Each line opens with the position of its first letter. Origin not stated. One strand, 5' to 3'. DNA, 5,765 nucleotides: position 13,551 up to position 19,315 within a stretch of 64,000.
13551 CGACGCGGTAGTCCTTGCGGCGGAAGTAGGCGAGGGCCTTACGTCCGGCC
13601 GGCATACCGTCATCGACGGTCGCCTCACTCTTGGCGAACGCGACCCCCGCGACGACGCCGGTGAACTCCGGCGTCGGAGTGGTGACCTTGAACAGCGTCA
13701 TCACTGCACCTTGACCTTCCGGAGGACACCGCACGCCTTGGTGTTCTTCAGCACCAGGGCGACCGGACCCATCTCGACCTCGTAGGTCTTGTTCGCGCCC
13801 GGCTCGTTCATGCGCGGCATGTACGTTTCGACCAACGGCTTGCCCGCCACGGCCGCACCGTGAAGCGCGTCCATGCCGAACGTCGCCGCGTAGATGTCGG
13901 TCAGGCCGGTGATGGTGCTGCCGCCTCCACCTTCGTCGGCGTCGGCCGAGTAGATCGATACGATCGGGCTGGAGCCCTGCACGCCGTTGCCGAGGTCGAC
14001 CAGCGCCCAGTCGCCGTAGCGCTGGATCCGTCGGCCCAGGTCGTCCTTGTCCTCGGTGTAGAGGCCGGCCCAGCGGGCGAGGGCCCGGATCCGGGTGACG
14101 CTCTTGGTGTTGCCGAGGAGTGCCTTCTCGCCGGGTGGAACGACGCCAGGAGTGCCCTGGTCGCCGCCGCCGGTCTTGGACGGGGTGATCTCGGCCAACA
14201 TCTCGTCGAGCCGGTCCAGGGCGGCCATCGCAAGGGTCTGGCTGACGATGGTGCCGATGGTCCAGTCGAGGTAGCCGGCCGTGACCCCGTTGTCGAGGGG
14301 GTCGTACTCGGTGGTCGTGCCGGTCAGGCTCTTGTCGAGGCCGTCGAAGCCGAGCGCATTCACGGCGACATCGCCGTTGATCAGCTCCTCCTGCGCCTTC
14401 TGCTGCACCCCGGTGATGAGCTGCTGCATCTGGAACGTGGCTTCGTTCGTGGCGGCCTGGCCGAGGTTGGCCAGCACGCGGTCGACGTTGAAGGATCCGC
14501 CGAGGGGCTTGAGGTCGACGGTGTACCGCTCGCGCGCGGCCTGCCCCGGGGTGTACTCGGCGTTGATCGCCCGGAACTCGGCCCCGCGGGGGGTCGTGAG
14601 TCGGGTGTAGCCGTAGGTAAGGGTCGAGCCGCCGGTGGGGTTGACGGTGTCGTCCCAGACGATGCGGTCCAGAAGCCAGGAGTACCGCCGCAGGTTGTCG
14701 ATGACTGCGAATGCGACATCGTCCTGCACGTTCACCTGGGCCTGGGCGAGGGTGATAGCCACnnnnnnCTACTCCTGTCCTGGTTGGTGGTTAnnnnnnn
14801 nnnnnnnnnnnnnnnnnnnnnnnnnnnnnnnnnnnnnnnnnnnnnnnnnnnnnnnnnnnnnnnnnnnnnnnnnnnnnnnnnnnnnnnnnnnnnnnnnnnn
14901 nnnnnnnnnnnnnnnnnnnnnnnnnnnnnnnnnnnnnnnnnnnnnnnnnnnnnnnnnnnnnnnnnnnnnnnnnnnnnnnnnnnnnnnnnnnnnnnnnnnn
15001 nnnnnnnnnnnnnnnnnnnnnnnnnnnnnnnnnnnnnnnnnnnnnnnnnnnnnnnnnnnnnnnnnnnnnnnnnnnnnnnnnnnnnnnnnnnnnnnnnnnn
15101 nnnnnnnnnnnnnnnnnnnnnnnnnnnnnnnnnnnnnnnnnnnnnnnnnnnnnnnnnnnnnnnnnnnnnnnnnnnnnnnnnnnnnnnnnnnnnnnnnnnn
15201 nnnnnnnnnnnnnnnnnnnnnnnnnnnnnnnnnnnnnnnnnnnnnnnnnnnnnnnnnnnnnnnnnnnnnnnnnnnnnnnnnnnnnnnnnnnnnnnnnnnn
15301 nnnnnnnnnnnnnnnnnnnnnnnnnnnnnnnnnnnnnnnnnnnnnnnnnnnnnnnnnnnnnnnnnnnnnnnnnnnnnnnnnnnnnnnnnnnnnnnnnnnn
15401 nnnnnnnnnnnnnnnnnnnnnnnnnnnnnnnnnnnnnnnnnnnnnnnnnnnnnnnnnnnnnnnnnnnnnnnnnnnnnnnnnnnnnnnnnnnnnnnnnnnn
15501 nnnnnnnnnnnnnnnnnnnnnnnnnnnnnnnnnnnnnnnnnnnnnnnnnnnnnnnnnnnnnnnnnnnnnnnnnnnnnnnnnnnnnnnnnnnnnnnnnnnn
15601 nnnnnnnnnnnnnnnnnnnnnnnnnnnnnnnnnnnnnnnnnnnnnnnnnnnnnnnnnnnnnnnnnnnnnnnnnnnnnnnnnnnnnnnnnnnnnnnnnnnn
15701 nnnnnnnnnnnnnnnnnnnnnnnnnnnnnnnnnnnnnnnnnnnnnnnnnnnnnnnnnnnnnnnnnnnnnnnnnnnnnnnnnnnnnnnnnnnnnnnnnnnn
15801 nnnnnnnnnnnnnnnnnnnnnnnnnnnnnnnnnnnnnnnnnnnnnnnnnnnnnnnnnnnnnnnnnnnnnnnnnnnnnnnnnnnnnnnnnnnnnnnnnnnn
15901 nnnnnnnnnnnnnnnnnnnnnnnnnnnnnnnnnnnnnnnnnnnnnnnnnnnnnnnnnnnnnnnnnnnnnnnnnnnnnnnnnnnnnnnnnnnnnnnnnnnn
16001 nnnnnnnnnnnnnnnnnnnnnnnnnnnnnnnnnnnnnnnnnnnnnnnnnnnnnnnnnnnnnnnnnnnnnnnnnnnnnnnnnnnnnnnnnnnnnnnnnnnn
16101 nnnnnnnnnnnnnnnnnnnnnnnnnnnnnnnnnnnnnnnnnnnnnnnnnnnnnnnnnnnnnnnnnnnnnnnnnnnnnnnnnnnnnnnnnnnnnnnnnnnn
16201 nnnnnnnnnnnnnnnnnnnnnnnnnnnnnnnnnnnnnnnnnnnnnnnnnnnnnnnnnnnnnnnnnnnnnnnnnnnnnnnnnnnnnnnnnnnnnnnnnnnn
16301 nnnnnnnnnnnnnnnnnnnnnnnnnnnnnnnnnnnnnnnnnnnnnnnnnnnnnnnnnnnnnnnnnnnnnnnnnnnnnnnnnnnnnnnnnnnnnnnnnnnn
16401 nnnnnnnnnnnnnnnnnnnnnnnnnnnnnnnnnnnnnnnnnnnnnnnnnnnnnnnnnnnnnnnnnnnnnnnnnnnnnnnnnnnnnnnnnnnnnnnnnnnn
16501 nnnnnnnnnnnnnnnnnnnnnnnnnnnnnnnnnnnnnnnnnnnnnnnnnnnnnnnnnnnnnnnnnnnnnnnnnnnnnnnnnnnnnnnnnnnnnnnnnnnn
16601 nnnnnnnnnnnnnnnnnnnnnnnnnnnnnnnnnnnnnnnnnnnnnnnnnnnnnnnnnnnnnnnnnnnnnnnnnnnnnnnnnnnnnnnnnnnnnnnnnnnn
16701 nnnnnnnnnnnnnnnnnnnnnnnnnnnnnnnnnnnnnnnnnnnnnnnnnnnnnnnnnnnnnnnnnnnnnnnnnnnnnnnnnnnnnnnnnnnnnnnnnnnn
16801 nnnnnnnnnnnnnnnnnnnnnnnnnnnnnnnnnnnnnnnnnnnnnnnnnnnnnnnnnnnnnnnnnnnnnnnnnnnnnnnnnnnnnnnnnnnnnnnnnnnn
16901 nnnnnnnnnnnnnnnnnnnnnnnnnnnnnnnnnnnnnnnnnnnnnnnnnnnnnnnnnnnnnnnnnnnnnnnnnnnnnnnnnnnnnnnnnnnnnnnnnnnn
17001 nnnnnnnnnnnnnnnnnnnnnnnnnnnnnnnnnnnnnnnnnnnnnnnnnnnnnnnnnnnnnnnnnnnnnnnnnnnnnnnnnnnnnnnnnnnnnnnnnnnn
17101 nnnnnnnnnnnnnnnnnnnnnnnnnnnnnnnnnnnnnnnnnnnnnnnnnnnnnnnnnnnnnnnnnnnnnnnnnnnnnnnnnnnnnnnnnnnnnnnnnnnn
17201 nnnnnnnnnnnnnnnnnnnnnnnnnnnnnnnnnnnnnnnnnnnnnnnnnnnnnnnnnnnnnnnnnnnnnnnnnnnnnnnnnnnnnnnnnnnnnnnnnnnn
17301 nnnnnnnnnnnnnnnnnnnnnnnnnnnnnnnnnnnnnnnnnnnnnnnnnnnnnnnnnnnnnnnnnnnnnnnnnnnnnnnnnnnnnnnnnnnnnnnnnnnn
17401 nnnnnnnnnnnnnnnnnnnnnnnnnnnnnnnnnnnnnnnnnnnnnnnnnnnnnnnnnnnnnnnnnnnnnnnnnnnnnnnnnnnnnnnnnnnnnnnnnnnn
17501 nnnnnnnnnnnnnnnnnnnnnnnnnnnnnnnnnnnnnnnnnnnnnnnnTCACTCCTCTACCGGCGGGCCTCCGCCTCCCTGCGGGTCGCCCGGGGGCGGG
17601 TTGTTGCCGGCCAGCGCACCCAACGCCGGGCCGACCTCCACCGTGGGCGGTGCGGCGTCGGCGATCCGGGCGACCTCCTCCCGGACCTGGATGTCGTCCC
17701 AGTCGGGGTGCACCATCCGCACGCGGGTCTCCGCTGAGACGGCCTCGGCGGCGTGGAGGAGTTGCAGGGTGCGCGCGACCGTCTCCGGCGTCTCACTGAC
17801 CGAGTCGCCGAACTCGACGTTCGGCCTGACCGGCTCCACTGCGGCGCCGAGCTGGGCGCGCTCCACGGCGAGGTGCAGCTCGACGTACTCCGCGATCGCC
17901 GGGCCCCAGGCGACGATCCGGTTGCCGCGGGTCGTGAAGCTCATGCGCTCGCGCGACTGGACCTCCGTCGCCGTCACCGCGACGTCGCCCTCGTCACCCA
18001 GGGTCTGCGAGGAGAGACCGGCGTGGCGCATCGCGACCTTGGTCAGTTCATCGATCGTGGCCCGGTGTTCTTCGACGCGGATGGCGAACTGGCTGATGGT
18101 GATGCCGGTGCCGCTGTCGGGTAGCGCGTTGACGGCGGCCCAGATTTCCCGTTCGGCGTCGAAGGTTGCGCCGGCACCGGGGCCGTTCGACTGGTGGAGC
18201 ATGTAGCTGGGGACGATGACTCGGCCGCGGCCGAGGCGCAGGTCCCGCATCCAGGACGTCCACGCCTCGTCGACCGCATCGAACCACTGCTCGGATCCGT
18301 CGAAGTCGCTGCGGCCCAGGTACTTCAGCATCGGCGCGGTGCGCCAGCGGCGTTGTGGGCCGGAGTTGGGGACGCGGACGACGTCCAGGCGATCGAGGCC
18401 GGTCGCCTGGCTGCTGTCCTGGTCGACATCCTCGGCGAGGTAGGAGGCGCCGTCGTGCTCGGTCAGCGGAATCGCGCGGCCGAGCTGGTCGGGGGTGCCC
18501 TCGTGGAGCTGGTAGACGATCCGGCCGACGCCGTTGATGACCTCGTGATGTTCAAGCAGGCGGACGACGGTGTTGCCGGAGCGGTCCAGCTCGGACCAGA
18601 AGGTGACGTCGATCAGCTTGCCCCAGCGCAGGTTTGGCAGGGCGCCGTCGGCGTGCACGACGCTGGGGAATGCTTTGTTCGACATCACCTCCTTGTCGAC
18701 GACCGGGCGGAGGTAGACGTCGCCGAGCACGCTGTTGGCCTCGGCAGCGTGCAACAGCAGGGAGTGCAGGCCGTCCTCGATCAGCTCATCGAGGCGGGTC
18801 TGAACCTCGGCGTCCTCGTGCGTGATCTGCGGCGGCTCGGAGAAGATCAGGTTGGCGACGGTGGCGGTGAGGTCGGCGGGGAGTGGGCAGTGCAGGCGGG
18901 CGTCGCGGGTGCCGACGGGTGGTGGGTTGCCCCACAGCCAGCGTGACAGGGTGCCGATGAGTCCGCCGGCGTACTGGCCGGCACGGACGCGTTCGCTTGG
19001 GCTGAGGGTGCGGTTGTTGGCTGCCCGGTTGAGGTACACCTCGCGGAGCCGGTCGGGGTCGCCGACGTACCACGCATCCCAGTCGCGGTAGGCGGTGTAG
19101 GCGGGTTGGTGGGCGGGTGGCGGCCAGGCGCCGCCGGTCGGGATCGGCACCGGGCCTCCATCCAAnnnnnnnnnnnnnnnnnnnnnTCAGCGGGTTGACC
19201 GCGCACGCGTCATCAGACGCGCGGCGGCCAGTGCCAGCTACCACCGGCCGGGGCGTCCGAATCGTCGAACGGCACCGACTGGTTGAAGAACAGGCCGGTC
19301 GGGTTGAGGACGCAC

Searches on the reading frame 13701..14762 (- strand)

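Call 38: search_protein_families(library=phrogs, proteins=[window:13701-14762:-], max_evalue=0.00001)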
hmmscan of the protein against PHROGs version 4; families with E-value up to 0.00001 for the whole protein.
window:13701-14762:- (353 aa): 1 family
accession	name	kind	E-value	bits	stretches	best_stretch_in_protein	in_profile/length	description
phrog_212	-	head and packaging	3.7e-65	221.3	1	1-353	4-296/301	major head protein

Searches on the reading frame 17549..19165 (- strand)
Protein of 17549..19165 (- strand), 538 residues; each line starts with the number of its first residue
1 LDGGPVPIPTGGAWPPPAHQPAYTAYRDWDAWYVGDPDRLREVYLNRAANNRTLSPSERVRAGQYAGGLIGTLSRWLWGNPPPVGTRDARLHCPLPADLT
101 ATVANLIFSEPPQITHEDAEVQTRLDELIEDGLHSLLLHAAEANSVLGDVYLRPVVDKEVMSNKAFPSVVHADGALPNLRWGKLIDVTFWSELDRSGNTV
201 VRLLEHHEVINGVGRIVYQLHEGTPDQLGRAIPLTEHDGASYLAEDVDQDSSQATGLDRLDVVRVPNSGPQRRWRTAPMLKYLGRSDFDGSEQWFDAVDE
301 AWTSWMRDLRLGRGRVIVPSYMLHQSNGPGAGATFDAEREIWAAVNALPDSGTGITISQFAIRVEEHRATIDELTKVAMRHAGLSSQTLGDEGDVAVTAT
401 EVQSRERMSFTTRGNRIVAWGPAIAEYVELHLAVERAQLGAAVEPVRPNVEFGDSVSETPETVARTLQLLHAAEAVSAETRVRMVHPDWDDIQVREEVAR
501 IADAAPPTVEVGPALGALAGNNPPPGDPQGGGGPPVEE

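Call 38: search_protein_families(library=phrogs, proteins=[window:17549-19165:-], max_evalue=0.00001)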
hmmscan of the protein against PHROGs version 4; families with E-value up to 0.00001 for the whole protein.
window:17549-19165:- (538 aa): 1 family
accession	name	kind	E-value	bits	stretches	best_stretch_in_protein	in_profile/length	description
phrog_533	-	head and packaging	1.2e-100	338.4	1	13-505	22-476/495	portal protein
